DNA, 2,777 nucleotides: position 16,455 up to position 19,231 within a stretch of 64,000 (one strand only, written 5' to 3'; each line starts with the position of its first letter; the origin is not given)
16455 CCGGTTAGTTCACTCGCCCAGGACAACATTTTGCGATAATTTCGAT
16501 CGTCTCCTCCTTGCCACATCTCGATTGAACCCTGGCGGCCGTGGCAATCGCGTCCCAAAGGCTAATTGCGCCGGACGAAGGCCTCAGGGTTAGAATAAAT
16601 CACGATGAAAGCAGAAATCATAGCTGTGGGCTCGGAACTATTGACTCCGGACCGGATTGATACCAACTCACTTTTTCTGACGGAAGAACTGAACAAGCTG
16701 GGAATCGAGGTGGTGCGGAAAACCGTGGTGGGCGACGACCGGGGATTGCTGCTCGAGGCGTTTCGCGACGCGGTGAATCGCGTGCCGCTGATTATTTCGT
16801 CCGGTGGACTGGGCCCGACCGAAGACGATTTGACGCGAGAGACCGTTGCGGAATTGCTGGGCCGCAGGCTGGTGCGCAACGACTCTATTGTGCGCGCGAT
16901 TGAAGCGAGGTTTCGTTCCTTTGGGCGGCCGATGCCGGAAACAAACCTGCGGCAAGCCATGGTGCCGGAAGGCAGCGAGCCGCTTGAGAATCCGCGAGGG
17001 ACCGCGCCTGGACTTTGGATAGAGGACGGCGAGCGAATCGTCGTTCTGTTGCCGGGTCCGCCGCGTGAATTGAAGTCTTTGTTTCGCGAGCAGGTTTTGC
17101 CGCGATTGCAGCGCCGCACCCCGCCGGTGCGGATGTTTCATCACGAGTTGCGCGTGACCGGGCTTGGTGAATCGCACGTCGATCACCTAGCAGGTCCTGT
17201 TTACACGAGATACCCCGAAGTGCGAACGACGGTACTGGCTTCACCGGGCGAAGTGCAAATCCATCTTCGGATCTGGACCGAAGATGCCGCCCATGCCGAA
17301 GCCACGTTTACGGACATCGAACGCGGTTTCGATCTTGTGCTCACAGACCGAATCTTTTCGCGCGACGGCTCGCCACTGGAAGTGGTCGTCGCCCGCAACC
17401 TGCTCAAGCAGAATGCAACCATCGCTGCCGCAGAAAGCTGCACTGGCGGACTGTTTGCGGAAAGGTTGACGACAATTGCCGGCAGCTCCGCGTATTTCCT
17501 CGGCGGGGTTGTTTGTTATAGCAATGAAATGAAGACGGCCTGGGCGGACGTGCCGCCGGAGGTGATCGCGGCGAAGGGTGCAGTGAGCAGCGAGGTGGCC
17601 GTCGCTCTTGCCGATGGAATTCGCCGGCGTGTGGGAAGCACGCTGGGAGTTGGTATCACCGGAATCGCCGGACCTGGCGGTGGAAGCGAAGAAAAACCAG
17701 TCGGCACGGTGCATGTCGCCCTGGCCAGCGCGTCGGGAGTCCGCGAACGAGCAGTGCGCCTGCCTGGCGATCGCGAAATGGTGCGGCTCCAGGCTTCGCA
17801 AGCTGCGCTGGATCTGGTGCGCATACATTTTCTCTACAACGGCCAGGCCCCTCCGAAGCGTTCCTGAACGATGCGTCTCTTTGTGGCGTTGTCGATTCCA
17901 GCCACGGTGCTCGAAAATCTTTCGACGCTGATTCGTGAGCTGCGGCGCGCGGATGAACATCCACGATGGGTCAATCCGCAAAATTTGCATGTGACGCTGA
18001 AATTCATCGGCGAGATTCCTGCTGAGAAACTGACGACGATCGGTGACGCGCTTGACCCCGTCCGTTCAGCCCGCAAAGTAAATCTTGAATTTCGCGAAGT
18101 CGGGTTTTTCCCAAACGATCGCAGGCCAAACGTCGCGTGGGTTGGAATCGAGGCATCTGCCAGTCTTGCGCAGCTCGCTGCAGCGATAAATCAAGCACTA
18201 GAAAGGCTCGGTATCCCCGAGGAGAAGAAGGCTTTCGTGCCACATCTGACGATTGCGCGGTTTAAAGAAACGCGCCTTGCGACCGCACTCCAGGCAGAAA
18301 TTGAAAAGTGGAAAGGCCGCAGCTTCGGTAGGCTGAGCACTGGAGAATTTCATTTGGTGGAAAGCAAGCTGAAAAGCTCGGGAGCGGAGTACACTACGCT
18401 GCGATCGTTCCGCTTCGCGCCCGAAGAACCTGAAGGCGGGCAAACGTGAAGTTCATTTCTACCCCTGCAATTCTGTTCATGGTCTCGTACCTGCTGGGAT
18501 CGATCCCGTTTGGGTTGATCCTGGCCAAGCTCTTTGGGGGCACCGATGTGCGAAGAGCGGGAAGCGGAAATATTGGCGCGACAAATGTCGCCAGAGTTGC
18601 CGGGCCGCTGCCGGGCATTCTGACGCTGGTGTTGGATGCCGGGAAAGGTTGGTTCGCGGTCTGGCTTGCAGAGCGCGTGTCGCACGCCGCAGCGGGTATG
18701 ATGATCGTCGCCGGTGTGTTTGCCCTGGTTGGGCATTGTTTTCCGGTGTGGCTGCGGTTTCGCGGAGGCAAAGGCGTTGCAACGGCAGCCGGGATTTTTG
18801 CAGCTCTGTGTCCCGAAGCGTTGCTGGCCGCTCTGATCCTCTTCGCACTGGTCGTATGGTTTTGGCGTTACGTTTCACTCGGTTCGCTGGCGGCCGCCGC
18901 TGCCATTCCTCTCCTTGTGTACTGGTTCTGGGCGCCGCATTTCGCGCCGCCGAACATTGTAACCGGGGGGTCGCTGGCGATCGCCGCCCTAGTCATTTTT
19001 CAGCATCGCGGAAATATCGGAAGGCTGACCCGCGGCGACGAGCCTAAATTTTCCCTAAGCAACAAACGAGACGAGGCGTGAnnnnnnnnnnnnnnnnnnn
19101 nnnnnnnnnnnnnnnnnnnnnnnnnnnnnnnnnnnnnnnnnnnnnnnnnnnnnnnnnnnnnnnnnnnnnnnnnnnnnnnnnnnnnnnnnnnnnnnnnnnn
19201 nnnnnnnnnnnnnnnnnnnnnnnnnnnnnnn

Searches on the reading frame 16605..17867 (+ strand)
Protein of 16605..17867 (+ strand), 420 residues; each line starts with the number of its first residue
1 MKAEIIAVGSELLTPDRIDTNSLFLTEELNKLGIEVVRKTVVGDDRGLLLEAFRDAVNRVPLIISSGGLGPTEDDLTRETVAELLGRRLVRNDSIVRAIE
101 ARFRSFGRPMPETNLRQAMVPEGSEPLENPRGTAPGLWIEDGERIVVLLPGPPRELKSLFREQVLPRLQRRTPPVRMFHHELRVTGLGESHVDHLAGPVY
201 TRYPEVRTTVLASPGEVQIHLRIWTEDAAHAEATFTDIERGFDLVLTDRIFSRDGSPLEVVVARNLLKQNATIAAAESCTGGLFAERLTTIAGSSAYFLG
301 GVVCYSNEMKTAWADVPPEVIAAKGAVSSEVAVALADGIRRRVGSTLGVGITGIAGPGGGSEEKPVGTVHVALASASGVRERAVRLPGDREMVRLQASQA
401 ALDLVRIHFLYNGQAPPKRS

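Call 13: search_protein_families(library=pfam, proteins=[window:16605-17867:+], max_evalue=0.00001)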
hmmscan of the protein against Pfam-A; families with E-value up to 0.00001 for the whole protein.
window:16605-17867:+ (420 aa): 2 families
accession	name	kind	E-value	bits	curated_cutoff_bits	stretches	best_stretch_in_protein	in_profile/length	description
PF02464.23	CinA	-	3.1e-53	180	23.5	1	257-406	3-152/155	Competence-damaged protein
PF00994.29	MoCF_biosynth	-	2.5e-35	121.7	26.6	1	4-169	1-143/144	Probable molybdopterin binding domain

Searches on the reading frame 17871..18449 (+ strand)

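Call 13: search_protein_families(library=pfam, proteins=[window:17871-18449:+], max_evalue=0.00001)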
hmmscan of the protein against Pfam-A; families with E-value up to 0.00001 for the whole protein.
window:17871-18449:+ (192 aa): 3 families
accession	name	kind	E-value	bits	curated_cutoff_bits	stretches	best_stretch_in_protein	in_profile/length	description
PF02834.22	LigT_PEase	-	8.6e-26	90.4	23.3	2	8-90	2-87/87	LigT like Phosphoesterase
PF13563.12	2_5_RNA_ligase2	-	1.7e-17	64.3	27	1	17-148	5-134/152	2'-5' RNA ligase superfamily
PF10469.15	AKAP7_NLS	-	4.1e-08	33.8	24.4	1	34-182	38-208/208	AKAP7 2'5' RNA ligase-like domain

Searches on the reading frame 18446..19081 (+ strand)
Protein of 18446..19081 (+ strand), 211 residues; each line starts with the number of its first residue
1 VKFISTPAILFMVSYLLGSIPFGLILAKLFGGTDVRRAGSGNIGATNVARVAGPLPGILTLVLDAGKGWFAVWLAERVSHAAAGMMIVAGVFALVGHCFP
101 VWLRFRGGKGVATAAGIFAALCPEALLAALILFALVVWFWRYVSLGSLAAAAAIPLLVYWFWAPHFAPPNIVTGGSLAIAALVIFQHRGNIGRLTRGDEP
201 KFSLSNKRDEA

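Call 13: search_protein_families(library=pfam, proteins=[window:18446-19081:+], max_evalue=0.00001)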
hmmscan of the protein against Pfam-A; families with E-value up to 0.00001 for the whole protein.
window:18446-19081:+ (211 aa): 1 family
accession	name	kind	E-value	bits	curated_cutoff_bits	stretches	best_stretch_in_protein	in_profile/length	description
PF02660.20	G3P_acyltransf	-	1.1e-54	185.4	24.1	1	13-194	1-164/164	Glycerol-3-phosphate acyltransferase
